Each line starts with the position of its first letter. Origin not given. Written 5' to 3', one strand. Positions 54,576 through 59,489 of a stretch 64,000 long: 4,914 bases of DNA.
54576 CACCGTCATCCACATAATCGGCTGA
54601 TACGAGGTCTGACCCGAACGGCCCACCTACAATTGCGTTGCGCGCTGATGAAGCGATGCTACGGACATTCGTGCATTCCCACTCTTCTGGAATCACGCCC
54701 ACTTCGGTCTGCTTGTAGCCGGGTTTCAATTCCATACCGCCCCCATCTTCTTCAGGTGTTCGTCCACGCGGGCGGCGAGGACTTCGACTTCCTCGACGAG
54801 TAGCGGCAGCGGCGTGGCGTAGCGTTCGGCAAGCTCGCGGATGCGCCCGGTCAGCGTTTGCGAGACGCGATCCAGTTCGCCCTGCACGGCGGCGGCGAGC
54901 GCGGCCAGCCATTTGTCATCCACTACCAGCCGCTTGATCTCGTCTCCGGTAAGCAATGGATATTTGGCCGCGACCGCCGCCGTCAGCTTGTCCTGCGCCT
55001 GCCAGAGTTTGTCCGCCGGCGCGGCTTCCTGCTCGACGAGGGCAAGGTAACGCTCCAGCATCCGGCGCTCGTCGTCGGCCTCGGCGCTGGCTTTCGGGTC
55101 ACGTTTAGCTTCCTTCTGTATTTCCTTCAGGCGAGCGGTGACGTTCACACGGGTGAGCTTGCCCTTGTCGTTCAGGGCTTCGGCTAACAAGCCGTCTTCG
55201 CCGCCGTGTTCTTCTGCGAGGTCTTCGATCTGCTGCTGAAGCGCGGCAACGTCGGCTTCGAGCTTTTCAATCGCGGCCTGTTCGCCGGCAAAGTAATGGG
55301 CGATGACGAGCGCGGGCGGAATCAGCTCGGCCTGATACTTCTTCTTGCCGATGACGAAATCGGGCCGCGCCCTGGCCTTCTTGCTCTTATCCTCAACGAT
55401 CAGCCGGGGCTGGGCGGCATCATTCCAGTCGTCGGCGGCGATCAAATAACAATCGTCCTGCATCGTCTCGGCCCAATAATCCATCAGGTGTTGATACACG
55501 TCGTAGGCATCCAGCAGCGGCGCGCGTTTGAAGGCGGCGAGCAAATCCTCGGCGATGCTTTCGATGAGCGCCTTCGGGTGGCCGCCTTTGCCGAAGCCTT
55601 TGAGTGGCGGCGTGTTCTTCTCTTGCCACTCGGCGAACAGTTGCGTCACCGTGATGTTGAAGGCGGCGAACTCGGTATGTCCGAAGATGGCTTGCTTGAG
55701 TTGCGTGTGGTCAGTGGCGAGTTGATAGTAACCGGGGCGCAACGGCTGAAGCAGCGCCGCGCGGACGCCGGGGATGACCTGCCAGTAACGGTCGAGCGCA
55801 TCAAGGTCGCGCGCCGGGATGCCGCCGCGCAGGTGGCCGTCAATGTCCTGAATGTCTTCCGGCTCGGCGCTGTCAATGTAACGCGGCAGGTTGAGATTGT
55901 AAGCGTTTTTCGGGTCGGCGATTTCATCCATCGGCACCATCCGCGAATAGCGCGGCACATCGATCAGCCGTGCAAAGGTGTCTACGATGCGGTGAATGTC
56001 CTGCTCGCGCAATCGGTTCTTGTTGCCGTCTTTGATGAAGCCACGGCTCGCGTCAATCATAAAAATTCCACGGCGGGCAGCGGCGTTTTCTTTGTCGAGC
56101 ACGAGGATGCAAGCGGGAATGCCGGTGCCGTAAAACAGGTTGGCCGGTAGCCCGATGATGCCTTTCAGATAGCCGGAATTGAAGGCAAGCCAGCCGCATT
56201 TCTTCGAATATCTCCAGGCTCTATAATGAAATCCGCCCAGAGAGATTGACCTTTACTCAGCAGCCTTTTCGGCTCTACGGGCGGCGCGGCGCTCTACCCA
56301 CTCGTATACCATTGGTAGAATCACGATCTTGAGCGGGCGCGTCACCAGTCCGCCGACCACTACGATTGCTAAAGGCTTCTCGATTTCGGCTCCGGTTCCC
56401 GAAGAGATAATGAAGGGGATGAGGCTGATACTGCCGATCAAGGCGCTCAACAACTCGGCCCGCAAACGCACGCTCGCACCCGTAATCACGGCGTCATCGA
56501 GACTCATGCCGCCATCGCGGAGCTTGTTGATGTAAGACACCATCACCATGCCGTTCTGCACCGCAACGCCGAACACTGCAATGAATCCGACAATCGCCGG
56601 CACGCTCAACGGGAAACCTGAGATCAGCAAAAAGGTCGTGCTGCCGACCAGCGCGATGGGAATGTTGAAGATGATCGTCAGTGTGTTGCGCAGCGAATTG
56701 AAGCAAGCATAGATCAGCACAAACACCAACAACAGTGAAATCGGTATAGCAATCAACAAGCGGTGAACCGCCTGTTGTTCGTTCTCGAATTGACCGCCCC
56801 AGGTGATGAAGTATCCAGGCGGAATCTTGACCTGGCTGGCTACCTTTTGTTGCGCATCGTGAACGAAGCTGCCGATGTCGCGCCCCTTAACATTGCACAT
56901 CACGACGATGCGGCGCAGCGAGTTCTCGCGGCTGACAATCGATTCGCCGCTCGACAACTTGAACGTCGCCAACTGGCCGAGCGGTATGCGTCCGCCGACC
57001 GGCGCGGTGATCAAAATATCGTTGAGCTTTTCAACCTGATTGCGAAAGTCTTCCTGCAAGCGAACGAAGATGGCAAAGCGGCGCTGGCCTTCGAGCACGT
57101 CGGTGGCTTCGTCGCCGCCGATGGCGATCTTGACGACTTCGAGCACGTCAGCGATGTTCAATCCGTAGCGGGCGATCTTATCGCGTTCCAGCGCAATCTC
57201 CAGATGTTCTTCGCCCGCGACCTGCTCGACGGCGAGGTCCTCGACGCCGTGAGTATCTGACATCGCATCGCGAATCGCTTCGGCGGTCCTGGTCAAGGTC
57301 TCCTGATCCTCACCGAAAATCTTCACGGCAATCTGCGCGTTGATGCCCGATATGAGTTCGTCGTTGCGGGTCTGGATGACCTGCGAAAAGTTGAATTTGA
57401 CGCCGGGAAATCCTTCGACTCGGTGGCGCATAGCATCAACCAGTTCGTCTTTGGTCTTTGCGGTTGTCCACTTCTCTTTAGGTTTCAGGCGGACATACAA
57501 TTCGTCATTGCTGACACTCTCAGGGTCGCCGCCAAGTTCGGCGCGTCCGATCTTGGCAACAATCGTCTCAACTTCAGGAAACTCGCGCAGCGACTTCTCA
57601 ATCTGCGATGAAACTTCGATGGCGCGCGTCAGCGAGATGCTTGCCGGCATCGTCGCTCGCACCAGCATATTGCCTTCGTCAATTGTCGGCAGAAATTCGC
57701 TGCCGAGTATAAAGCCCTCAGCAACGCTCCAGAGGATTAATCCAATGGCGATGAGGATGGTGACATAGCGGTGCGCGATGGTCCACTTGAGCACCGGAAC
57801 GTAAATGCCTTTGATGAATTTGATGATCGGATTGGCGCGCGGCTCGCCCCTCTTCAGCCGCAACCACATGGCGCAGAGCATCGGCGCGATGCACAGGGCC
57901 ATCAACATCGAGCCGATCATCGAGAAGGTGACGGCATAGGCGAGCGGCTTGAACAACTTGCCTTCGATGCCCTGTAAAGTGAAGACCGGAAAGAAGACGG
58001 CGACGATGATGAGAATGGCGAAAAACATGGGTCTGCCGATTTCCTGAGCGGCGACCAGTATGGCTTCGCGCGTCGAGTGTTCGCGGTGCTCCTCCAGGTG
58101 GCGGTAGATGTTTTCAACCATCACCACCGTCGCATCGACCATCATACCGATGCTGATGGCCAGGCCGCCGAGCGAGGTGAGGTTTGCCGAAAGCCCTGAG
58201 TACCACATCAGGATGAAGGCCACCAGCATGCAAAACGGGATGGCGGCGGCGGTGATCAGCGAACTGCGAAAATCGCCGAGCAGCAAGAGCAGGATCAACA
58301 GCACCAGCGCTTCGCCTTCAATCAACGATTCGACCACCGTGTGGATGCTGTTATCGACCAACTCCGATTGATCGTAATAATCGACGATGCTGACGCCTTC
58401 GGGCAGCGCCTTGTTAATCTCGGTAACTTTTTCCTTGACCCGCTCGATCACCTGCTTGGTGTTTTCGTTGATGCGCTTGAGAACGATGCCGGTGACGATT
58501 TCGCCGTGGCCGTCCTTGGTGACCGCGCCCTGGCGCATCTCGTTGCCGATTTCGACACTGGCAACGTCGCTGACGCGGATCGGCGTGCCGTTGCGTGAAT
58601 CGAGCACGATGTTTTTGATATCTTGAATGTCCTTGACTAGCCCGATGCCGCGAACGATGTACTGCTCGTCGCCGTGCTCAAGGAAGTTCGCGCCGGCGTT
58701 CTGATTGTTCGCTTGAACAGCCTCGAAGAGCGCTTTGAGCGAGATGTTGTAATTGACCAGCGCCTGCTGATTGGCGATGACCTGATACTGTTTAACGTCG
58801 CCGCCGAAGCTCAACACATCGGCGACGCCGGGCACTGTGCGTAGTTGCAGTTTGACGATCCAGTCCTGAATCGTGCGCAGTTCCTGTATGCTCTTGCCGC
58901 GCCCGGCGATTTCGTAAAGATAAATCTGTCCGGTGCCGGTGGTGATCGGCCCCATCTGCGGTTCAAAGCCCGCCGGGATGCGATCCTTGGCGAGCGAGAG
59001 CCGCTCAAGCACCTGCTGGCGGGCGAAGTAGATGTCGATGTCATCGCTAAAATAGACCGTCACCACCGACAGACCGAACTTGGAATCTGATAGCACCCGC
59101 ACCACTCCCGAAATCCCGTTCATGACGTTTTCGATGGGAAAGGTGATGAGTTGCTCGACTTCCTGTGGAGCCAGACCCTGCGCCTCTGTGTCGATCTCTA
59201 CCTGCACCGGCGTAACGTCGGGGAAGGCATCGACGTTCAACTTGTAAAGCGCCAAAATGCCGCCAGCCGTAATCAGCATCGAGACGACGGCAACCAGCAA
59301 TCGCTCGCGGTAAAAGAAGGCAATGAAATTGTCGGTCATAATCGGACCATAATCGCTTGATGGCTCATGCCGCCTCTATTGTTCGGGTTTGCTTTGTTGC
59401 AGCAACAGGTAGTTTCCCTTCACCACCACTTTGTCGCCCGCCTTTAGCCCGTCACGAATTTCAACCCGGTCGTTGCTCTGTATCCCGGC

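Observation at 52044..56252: Decayed type I restriction-modification locus: all three hsd genes truncated at mutually consistent junctions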

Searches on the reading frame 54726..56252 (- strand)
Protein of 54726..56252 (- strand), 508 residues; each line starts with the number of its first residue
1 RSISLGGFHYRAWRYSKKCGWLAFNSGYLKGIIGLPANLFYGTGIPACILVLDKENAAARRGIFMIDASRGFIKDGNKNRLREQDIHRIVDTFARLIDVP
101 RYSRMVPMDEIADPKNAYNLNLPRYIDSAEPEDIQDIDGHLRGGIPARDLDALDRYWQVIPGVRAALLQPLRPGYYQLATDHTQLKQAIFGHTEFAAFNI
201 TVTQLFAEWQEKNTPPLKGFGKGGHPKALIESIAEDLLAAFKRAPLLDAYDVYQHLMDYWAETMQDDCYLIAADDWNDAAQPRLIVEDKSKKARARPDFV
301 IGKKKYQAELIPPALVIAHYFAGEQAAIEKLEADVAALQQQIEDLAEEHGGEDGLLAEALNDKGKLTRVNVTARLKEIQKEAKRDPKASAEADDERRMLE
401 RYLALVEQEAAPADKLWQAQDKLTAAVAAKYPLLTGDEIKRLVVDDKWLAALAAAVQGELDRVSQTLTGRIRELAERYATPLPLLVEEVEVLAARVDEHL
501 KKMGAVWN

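Call 6: search_protein_families(library=pfam, proteins=[window:54726-56252:-], max_evalue=0.01)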
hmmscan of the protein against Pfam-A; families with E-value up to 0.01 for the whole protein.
window:54726-56252:- (508 aa): 1 family
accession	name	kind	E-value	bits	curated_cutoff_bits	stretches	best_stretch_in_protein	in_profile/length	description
PF02384.22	N6_Mtase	-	4.6e-26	92.3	20.4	1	26-132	204-309/311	N-6 DNA Methylase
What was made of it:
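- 54726..56177 (-): hsdM remnant: codons equivalent to residues 344-831 of an 831-aa HsdM. The HsdM_N domain, SAM-binding motif I and catalytic motif NPPF are missing. No native start; the first in-frame start-type codon is the GTG at 56102. Pfam N6_Mtase 204-309 of 311 (call 6).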

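Call 7: search_protein_families(library=ncbifam, proteins=[window:54726-56252:-], max_evalue=0.01)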
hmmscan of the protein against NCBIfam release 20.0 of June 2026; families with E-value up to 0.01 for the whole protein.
window:54726-56252:- (508 aa): 1 family
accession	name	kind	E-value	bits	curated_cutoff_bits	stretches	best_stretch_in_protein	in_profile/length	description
TIGR00497.1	hsdM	equivalog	2.3e-19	69.5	242.75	1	25-137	388-497/515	type I restriction-modification system subunit M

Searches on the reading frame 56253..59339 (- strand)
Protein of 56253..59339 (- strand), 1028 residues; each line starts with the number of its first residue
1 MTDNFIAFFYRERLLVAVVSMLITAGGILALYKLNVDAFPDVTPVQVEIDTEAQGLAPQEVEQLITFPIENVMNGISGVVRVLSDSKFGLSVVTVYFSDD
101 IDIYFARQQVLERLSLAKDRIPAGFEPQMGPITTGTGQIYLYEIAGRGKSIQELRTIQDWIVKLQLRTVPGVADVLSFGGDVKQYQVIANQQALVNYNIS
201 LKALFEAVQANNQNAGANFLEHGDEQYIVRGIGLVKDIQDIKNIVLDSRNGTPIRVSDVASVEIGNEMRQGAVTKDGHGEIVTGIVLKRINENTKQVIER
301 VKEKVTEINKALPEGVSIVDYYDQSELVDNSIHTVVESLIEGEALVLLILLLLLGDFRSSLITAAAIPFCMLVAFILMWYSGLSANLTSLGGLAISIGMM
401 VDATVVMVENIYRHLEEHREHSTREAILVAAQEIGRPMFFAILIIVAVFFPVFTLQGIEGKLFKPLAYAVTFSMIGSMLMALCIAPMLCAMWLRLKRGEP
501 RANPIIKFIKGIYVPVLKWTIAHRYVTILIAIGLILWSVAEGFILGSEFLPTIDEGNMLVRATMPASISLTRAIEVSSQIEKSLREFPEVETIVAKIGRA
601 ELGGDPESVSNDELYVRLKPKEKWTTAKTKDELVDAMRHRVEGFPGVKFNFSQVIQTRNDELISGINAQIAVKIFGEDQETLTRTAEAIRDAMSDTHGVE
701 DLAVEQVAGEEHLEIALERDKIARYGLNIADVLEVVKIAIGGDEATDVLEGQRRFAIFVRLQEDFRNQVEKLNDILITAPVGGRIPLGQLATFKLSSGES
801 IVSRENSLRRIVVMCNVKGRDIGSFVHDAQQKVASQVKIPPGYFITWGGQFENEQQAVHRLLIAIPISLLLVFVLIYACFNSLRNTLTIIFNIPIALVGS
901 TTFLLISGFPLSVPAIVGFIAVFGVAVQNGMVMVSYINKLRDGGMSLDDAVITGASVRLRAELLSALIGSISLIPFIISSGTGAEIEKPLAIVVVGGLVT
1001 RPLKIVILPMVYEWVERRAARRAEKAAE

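Call 19: find_encoding_contigs(protein=window:56253-59339:-, flank=10000, max_places=6)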
Protein window:56253-59339:- (1028 aa): no gene with exactly this product is on record in the collection.

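Call 23: find_related_loci(query=window:56253-59339:-, collection=metagenome_contigs, flank=10000)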
Query window:56253-59339:- (1028 aa) in metagenome_contigs; peptide patterns used: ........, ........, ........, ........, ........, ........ (x = any residue, [..] = any of these).
552 stretches matched a pattern; 430 encode a relative of the query (tblastn E <= 1e-3); the best 80 are kept; 80 distinct loci.
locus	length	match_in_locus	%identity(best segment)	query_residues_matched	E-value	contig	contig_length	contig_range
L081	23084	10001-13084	94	1-1028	0e+0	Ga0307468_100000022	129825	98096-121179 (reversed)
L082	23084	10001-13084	90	1-1028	0e+0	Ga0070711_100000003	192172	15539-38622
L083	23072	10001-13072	89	1-1024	0e+0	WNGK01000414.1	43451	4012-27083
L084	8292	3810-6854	90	1-1015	0e+0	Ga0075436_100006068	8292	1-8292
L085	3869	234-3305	88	1-1024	0e+0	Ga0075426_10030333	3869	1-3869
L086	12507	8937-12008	90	1-1024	0e+0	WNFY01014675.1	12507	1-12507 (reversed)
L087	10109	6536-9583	89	1-1016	0e+0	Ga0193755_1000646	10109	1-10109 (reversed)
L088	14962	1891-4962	90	1-1024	0e+0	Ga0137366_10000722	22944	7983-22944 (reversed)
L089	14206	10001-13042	89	1-1014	0e+0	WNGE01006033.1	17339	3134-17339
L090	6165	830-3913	88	1-1028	0e+0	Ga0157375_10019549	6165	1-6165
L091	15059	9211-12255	89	1-1015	0e+0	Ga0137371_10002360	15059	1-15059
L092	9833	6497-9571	87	1-1025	0e+0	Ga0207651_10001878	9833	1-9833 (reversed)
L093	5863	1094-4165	88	1-1024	0e+0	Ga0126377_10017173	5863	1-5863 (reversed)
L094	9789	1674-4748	87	1-1025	0e+0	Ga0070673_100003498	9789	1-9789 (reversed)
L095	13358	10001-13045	89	1-1015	0e+0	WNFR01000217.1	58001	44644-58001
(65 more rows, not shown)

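Call 34: search_protein_families(library=pfam, proteins=[window:56253-59339:-], max_evalue=0.001)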
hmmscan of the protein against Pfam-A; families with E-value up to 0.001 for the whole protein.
window:56253-59339:- (1028 aa): 1 family
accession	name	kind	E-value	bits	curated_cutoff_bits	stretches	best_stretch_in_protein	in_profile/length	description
PF00873.25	ACR_tran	-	4.1e-282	939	28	1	5-1014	1-1019/1021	AcrB/AcrD/AcrF family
